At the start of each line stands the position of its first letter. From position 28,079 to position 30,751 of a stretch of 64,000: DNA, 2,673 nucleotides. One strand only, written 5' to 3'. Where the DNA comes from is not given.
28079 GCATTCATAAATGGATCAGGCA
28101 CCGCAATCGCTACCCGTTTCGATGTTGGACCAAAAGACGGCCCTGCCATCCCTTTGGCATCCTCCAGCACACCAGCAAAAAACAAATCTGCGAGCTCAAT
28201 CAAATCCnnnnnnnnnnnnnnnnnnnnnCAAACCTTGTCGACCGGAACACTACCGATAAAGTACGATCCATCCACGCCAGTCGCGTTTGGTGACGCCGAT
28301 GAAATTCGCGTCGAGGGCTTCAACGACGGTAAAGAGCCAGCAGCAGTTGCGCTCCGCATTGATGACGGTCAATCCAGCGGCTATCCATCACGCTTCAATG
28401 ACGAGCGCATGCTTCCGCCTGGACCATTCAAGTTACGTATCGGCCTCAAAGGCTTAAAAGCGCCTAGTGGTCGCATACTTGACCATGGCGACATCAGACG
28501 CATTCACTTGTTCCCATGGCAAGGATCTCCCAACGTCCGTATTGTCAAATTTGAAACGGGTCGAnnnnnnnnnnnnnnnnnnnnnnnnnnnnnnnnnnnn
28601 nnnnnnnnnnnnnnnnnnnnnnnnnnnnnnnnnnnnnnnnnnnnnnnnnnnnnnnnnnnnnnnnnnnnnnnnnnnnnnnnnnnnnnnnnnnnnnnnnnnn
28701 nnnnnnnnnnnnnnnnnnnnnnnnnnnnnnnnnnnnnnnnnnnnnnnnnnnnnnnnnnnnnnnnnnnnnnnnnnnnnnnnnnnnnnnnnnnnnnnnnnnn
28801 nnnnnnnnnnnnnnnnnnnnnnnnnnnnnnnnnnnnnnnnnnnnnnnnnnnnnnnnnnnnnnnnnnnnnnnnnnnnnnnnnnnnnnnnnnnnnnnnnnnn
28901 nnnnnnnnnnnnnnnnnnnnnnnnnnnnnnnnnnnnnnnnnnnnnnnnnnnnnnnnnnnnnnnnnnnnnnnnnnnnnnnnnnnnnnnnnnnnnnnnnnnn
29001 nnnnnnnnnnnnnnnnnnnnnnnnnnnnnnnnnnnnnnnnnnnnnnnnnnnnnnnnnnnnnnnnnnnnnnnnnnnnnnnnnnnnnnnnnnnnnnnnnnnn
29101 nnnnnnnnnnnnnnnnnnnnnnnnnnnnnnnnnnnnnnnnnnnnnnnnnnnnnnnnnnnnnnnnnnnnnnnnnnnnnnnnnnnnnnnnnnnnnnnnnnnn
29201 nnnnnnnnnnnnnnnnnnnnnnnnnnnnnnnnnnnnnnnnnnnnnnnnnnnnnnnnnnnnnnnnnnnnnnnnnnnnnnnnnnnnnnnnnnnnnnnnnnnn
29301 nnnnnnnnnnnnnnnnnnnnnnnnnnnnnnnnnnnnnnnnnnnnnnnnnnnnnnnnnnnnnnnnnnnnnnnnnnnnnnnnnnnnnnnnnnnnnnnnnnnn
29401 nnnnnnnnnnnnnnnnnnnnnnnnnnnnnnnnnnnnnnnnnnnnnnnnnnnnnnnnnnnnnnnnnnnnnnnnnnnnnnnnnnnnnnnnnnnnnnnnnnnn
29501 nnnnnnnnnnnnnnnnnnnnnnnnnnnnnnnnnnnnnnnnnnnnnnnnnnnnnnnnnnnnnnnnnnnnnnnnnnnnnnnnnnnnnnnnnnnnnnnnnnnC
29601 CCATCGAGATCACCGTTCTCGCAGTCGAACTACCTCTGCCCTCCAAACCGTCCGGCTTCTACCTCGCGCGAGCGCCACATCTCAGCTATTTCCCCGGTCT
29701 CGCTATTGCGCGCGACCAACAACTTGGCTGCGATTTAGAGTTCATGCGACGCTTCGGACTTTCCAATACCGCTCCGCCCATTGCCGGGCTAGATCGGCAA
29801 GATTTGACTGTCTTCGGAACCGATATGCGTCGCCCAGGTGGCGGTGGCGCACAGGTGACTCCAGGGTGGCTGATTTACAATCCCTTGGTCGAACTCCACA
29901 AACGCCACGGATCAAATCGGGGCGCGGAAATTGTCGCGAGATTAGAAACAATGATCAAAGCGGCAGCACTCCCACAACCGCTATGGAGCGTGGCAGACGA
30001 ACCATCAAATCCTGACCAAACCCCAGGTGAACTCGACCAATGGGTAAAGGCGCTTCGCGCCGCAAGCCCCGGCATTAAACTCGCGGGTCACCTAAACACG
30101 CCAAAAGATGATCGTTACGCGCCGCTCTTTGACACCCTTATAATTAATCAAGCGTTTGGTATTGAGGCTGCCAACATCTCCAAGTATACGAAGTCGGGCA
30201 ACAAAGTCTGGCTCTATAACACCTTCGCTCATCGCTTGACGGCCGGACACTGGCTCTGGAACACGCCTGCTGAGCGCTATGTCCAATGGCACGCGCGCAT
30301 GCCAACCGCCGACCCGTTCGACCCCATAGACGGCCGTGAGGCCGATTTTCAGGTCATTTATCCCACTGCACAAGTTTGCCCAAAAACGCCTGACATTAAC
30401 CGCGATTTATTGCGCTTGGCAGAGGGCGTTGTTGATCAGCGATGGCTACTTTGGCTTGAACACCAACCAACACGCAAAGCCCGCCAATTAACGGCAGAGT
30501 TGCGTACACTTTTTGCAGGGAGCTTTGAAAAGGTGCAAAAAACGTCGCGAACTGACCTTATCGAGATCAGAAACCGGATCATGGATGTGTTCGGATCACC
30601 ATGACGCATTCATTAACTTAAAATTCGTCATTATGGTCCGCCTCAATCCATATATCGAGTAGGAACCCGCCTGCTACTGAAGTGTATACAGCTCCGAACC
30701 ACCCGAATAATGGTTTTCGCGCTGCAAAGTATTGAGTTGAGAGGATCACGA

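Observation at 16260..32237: Incomplete, atypically composed Wzy-type surface-polysaccharide locus (holdfast/UPP-like gene set)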

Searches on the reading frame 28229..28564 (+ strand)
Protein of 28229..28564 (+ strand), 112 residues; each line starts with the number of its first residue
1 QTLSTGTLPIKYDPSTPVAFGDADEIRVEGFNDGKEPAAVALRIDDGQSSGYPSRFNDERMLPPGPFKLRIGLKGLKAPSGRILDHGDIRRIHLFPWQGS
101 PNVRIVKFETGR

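Call 66: predict_structure(alignment_id=A2)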
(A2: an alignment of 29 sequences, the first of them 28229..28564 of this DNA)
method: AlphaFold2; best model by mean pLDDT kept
length: 112 residues; sequences in the alignment: 29
mean_pLDDT: 97.3   pTM: 0.88
mean pLDDT of the five models: 97.3, 96.8, 96.8, 96.7, 96.6
residues with pLDDT >= 90: 111; 70-90: 1; 50-70: 0; < 50: 0
segments of 3 or more residues with pLDDT < 50: none
pLDDT, mean of each block of 10 residues (from residue 1): 96 97 98 98 98 97 98 98 98 96 98 91
secondary structure, 60 per line:
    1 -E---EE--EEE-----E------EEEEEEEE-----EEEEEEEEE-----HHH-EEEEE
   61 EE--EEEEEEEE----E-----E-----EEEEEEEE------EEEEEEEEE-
elements in order: E10-12 E25-32 E38-46 E56-62 E65-72 E89-96 E103-111

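Call 68: fold_search(model_id=the predicted structure, library=pdb)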
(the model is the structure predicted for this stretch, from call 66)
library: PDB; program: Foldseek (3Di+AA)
matches with E <= 10: 1490; with E <= 0.001: 3
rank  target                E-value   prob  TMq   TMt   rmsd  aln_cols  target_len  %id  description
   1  8qx6_B                5.5e-04  1.00  0.60  0.44   6.2       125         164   11  Novel laminarin-binding CBM X584 (released 2024-09-18)
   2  8qx6_A                5.8e-04  1.00  0.60  0.44   4.4       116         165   10  Novel laminarin-binding CBM X584 (released 2024-09-18)
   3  6xj9_A                6.5e-04  1.00  0.67  0.12   6.9       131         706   14  Structure of PfGH50B (released 2020-09-16)
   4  4bq3_C                1.4e-03  1.00  0.71  0.12   6.5       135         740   12  Structural analysis of an exo-beta-agarase (released 2013-08-14)
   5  4bq3_B                1.4e-03  1.00  0.71  0.12   5.5       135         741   12  Structural analysis of an exo-beta-agarase (released 2013-08-14)
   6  4bq5_B                1.6e-03  1.00  0.71  0.12   6.1       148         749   14  Structural analysis of an exo-beta-agarase (released 2013-08-14)
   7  5z6p_A                2.0e-03  1.00  0.70  0.12   6.2       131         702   13  The crystal structure of an agarase, AgWH50C (released 2019-01-02)
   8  7zkq_A                2.1e-03  1.00  0.65  0.37   3.6       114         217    6  Early Pp module assembly intermediate of complex I (released 2022-11-23)
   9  6xj9_B                2.2e-03  1.00  0.67  0.12   6.9       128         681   15  Structure of PfGH50B (released 2020-09-16)
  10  5z6p_B                2.3e-03  1.00  0.70  0.13   6.2       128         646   12  The crystal structure of an agarase, AgWH50C (released 2019-01-02)
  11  4bq3_D                2.8e-03  1.00  0.66  0.11   7.0       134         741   12  Structural analysis of an exo-beta-agarase (released 2013-08-14)
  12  4bq3_A                3.9e-03  1.00  0.62  0.11   7.4       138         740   11  Structural analysis of an exo-beta-agarase (released 2013-08-14)
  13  4bq2_C                4.1e-03  1.00  0.67  0.11   6.1       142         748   11  Structural analysis of an exo-beta-agarase (released 2013-08-14)
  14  4bq4_A                4.3e-03  1.00  0.62  0.11   7.4       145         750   10  Structural analysis of an exo-beta-agarase (released 2013-08-14)
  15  6r31_A                4.6e-03  1.00  0.65  0.46   5.0       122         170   14  Family 11 Carbohydrate-Binding Module from Clostridium thermocellum in complex with beta-1,3-1,4-mixed-linked tetrasac (released 2020-02-05)
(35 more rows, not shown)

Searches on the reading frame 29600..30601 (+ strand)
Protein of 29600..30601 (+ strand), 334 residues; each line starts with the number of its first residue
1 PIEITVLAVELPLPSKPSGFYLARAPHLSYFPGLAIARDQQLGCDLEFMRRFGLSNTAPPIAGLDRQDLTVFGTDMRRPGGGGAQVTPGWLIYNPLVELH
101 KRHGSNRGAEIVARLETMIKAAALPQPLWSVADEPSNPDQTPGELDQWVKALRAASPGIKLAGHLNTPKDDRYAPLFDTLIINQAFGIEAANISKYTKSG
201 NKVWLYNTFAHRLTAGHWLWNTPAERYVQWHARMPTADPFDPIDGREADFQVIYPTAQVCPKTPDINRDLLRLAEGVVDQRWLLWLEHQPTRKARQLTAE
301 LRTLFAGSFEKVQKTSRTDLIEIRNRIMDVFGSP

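Call 49: search_solved_structures(query=window:29600-30601:+, max_evalue=10, show_alignments=3)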
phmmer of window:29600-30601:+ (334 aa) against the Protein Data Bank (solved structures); distinct sequences matched with E-value up to 10: 3.
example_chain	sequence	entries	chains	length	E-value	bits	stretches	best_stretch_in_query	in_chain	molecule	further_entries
6elu_A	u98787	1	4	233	0.0068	18.9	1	79-149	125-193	Serum resistance associated; VSG protein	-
5c70_A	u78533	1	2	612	0.46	12.9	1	127-188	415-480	Glucuronidase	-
5c71_A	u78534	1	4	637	1.3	11.5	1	127-188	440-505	Glucuronidase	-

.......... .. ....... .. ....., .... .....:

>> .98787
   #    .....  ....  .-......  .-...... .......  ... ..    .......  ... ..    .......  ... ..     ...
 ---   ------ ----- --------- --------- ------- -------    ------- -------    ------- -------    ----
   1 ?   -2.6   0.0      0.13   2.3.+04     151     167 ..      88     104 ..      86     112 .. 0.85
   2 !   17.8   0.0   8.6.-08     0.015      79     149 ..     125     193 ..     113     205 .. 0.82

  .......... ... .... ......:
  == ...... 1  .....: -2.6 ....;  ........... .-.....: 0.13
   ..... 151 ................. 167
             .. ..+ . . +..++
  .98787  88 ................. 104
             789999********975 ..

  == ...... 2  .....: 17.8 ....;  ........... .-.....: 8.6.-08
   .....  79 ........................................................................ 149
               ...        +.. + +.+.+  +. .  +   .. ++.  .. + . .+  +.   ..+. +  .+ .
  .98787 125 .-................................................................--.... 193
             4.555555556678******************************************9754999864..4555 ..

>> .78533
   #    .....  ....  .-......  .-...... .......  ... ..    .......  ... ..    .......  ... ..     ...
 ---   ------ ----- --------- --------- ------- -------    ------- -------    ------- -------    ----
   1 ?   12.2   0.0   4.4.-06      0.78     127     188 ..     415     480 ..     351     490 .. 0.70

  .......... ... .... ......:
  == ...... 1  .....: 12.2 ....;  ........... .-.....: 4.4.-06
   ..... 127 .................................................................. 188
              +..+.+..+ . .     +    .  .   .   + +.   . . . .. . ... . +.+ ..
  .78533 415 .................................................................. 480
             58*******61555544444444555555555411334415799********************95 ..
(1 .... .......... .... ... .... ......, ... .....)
